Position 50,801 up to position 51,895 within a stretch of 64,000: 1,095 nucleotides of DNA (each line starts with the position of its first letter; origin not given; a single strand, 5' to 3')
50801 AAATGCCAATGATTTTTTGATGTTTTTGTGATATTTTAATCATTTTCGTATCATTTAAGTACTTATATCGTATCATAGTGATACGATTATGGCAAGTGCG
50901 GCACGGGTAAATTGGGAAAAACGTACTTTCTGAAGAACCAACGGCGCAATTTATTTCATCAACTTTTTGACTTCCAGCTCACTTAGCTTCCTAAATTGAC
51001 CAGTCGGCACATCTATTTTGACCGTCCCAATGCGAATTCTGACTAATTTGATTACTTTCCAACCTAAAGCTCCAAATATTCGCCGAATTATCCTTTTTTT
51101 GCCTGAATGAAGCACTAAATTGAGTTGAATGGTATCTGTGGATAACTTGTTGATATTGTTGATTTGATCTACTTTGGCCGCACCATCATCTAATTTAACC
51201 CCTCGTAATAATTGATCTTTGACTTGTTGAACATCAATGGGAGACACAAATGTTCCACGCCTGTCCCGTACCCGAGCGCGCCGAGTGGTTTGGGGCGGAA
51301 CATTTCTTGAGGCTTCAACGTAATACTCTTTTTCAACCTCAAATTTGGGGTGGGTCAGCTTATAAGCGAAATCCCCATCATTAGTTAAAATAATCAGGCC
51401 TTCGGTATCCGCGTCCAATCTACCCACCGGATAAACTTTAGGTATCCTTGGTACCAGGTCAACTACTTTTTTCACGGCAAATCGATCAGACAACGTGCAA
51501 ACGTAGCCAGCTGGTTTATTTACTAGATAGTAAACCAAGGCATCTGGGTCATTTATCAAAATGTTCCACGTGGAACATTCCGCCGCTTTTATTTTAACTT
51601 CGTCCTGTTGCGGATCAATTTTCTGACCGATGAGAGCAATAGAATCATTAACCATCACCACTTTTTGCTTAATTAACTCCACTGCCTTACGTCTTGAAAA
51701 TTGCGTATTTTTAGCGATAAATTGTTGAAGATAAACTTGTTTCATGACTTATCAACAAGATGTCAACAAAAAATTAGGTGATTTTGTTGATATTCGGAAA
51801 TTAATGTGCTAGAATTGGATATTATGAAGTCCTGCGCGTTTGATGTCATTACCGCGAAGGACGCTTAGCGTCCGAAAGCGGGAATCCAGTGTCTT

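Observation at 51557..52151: Exact 23-nt palindromic repeat inside a coding sequence and at a bidirectional terminator, bracketing tRNA-Val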

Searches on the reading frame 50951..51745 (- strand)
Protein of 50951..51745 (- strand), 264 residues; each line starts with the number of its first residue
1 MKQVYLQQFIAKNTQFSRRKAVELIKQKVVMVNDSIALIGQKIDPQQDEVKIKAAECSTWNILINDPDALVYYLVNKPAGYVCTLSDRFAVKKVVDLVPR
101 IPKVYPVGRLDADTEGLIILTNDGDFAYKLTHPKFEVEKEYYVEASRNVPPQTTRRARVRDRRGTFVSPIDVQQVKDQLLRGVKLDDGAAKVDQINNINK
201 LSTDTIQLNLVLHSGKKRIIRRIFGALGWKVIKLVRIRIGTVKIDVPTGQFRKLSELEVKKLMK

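Call 11: search_solved_structures(query=window:50951-51745:-, show_alignments=3)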
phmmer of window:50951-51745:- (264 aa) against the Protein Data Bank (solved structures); distinct sequences matched with E-value up to 0.001: 8.
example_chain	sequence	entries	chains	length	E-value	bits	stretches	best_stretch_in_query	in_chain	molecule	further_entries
1vio_A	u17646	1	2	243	2.2e-26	96.2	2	5-146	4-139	Ribosomal small subunit pseudouridine synthase A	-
3dh3_A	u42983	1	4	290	3e-21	79.3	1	4-151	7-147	Ribosomal large subunit pseudouridine synthase F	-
4lab_A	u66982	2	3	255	1.9e-20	76.7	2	6-146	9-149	Ribosomal large subunit pseudouridine synthase B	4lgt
9cl9_A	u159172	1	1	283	2e-20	76.6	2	6-146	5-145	Ribosomal large subunit pseudouridine synthase B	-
1ksk_A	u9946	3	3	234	3.4e-19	72.6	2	71-153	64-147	RIBOSOMAL SMALL SUBUNIT PSEUDOURIDINE SYNTHASE A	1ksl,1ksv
2gml_A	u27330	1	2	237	9.9e-17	64.5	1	70-151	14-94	Ribosomal large subunit pseudouridine synthase F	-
2olw_A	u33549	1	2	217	4.2e-15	59.2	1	46-254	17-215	Ribosomal large subunit pseudouridine synthase E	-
2oml_A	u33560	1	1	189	1.5e-14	57.4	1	73-254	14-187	Ribosomal large subunit pseudouridine synthase E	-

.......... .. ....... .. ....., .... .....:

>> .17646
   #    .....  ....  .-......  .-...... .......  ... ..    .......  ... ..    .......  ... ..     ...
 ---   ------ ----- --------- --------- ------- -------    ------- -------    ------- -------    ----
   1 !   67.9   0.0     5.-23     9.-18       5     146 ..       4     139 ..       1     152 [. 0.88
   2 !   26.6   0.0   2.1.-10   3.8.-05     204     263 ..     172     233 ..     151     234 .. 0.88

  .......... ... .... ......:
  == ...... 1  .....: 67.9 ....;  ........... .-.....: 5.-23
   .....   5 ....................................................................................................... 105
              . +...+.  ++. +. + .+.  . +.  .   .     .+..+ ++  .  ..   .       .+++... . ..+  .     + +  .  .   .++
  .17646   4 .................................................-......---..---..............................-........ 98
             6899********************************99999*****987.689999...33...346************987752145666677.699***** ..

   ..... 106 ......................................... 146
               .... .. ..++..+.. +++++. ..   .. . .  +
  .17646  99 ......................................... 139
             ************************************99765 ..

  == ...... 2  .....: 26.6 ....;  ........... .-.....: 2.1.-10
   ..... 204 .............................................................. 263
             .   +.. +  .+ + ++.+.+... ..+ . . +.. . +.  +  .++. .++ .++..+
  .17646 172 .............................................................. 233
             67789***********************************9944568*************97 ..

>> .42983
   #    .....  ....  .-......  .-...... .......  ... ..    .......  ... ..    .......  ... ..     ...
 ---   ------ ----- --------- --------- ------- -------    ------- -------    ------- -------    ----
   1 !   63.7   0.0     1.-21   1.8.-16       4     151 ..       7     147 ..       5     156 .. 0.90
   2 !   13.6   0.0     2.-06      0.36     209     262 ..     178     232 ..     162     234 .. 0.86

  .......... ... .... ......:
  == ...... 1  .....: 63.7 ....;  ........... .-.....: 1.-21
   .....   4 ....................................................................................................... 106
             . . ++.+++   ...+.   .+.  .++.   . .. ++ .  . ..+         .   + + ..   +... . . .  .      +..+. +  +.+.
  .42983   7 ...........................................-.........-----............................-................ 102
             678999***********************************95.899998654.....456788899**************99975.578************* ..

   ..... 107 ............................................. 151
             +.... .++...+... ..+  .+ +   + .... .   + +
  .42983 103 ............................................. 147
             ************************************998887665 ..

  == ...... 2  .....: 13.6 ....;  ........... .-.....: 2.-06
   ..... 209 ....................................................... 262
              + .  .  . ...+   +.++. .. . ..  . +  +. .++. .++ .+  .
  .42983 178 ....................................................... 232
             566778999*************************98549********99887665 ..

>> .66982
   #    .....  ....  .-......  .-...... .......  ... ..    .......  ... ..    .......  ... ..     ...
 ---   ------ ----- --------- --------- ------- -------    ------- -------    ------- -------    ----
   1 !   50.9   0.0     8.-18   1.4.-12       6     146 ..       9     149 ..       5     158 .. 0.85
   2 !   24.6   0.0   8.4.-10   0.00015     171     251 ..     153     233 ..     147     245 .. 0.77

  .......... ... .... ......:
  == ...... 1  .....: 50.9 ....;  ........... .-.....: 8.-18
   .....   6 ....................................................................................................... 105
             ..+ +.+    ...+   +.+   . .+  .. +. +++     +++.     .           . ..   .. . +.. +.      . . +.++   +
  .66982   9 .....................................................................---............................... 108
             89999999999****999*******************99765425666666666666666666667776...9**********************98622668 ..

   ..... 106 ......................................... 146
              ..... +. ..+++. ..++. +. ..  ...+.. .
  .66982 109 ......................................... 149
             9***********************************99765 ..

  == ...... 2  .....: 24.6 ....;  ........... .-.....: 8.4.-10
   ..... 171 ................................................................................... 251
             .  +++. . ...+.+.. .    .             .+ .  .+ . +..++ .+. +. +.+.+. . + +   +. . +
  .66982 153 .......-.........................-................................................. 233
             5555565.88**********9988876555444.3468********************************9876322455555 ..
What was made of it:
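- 50951..51745 (-): RsuA/RluB-type rRNA pseudouridine synthase gene, host of parS copies 1 and 3. PDB RsuA/RluF/RluB hits (call 11).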

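Call 12: search_protein_families(library=pfam, proteins=[window:50951-51745:-])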
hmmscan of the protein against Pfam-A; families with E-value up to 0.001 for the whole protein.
window:50951-51745:- (264 aa): 1 family
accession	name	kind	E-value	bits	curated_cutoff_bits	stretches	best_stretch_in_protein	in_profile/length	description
PF00849.27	PseudoU_synth_2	-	4.8e-22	79.2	26.8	1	72-224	2-150/152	RNA pseudouridylate synthase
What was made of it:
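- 50951..51745 (-): Pfam PF00849, E 4.8e-22 (call 12).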
